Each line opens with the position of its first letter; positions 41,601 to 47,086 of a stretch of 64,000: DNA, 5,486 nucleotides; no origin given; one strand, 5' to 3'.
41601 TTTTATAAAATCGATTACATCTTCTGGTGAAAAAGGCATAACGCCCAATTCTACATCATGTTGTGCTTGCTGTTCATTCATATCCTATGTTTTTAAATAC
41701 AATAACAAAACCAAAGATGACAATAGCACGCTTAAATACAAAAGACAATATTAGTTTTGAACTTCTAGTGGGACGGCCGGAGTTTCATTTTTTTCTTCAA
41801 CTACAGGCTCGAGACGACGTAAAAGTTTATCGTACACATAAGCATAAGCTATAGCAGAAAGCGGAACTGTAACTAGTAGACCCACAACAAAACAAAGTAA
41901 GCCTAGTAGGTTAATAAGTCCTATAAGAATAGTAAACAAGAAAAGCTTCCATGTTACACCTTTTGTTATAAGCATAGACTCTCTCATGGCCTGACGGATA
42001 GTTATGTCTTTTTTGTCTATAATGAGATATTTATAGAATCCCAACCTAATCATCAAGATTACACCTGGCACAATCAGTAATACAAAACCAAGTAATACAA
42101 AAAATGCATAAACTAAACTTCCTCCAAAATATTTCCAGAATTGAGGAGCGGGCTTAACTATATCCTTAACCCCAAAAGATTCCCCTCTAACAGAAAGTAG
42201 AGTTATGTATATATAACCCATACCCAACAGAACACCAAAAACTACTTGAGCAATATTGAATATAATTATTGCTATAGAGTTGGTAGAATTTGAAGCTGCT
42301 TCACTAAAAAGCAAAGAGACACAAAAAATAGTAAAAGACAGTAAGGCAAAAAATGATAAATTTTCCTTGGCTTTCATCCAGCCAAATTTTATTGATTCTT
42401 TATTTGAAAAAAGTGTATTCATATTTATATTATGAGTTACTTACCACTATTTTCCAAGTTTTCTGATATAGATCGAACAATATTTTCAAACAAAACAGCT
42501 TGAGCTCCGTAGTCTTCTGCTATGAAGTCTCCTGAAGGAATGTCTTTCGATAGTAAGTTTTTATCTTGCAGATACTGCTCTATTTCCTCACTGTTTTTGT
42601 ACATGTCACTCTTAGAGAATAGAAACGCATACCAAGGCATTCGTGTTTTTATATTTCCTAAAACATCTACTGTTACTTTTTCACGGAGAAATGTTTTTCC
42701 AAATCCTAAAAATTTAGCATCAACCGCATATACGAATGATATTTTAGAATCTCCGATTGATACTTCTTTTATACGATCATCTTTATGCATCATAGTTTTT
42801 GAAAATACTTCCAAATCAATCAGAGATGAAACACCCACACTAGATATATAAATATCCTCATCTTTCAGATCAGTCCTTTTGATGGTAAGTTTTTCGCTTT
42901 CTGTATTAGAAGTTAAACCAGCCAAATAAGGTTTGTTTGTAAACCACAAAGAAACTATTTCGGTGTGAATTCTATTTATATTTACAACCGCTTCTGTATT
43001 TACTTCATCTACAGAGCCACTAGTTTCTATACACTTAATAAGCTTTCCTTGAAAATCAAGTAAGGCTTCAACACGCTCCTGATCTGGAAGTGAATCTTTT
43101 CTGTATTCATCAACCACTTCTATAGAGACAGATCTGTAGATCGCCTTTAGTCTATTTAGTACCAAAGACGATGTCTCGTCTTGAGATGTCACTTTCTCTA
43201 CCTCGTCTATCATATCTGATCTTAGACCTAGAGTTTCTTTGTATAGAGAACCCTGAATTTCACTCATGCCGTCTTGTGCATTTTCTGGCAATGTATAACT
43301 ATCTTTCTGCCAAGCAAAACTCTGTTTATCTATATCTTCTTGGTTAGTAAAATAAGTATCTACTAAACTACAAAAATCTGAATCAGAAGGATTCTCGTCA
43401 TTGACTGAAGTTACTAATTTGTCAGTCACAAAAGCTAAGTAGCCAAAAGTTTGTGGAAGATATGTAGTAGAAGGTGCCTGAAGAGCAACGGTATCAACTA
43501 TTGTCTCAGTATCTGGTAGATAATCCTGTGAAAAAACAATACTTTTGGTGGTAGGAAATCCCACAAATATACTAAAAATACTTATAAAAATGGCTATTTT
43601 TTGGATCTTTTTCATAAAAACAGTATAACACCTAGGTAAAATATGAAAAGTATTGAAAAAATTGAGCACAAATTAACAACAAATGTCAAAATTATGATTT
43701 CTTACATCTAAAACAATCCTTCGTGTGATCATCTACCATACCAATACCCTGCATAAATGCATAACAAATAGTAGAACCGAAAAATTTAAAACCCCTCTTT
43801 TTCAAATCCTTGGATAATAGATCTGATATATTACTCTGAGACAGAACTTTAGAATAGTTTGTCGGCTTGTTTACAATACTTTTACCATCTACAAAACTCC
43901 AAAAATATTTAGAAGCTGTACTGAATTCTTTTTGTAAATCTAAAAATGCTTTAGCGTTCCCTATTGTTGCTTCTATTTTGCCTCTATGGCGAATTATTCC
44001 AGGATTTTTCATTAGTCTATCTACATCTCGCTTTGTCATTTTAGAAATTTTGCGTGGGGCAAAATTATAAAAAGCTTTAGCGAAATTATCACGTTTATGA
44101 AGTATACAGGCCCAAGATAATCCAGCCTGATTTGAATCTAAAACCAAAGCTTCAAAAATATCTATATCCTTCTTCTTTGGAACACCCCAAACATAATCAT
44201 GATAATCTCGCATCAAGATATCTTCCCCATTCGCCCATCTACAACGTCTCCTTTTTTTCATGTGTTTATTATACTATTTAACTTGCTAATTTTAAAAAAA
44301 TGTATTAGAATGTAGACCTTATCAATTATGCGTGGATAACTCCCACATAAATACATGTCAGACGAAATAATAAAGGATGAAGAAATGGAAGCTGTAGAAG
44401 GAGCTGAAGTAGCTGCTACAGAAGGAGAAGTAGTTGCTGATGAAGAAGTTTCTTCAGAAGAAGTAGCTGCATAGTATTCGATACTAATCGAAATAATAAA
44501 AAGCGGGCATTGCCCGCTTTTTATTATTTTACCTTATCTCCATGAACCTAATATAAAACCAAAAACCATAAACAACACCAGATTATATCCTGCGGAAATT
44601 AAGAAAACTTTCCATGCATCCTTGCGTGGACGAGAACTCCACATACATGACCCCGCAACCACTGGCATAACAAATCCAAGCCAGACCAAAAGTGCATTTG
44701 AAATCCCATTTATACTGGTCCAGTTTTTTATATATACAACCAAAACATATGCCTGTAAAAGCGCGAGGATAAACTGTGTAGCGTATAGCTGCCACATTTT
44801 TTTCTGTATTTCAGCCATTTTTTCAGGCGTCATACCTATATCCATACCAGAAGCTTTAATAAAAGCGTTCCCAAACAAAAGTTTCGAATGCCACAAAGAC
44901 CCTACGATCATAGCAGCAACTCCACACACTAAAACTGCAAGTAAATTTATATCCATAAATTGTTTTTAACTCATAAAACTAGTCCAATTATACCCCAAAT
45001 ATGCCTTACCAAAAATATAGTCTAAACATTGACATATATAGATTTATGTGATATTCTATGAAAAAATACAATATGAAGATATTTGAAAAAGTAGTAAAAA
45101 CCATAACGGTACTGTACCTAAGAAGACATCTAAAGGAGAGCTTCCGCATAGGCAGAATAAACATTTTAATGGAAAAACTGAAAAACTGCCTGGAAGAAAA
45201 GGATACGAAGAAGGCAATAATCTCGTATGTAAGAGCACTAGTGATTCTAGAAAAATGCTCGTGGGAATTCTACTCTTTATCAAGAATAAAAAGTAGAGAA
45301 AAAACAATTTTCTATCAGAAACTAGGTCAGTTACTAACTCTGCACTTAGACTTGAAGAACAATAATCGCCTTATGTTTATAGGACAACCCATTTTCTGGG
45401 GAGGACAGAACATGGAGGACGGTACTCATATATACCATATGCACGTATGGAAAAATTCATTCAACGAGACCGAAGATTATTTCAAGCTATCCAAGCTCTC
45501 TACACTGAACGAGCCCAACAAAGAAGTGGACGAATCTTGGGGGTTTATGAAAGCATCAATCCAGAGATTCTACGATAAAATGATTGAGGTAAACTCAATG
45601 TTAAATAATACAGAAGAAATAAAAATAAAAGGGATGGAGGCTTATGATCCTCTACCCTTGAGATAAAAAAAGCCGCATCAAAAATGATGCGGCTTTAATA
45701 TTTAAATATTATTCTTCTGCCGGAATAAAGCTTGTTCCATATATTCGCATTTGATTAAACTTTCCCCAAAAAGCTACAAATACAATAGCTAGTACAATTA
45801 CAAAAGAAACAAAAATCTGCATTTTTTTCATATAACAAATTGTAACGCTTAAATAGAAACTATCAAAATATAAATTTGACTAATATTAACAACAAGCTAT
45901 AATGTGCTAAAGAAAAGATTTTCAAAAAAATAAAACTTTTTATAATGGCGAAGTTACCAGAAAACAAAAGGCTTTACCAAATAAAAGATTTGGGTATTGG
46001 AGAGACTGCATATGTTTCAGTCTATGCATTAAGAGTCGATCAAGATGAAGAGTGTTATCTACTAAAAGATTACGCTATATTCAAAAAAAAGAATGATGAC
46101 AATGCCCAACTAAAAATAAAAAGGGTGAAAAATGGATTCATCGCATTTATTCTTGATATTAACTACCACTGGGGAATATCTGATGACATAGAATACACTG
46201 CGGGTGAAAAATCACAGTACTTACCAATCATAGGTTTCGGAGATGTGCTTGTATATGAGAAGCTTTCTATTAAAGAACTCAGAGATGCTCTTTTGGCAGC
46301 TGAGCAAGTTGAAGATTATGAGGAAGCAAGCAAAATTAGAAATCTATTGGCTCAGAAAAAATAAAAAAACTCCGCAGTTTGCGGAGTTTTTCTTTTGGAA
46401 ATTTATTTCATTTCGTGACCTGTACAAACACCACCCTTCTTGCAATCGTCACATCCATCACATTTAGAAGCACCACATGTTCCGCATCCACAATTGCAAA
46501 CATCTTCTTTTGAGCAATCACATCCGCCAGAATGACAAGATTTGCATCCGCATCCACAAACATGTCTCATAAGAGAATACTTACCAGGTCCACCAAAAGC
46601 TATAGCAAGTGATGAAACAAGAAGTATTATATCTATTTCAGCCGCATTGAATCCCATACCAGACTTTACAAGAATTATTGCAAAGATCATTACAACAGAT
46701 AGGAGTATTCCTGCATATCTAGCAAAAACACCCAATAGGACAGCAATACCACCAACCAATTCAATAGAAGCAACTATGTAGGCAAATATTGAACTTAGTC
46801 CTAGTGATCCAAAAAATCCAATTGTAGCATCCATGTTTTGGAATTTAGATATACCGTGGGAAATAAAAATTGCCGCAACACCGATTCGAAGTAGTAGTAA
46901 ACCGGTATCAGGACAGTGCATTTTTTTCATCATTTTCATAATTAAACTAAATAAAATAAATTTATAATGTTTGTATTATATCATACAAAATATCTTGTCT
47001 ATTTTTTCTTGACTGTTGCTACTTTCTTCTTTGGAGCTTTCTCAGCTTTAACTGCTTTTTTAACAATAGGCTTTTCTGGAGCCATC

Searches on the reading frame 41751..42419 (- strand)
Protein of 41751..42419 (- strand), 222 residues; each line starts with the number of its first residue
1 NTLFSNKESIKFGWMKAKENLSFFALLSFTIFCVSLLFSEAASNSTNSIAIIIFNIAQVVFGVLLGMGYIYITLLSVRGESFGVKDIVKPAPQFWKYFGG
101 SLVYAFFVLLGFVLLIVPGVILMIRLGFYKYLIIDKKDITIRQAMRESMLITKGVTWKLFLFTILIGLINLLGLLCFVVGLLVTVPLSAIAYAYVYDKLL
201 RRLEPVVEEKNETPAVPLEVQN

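Call 56: search_protein_families(library=pfam, proteins=[window:41751-42419:-], max_evalue=0.001)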
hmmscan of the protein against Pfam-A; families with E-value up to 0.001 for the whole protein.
window:41751-42419:- (222 aa): 1 family
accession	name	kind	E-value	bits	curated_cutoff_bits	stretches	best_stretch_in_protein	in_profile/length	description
PF06161.16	DUF975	-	1.2e-07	32.3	34.8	1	103-201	141-241/243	Protein of unknown function (DUF975)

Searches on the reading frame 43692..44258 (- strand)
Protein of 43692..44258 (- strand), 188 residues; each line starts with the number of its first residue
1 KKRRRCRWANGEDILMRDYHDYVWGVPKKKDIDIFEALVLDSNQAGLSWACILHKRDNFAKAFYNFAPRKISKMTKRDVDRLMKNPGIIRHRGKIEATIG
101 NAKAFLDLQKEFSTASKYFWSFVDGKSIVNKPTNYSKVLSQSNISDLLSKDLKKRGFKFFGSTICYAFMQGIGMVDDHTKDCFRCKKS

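Call 56: search_protein_families(library=pfam, proteins=[window:43692-44258:-], max_evalue=0.001)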
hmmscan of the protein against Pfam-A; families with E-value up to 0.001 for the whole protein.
window:43692-44258:- (188 aa): 1 family
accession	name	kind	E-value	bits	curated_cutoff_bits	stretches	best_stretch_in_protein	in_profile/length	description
PF03352.18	Adenine_glyco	-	6.4e-71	238.3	25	1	8-184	1-176/177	Methyladenine glycosylase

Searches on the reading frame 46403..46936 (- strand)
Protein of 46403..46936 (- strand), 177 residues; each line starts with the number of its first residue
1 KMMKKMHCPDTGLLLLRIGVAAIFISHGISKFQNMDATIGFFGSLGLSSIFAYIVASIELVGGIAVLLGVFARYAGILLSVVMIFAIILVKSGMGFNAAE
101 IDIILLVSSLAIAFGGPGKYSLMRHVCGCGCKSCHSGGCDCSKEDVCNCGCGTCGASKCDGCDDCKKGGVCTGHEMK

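Call 65: search_protein_families(library=pfam, proteins=[window:46403-46936:-], max_evalue=0.001)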
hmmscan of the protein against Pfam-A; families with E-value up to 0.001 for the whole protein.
window:46403-46936:- (177 aa): 3 families
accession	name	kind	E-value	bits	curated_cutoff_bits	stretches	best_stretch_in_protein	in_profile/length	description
PF07681.17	DoxX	-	1.5e-20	74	23.6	1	12-91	1-84/85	DoxX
PF07291.16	MauE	-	4.4e-06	27.4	27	1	13-91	5-88/128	Methylamine utilisation protein MauE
PF13564.11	DoxX_2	-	0.00021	21.8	26.3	1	18-90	4-81/103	DoxX-like family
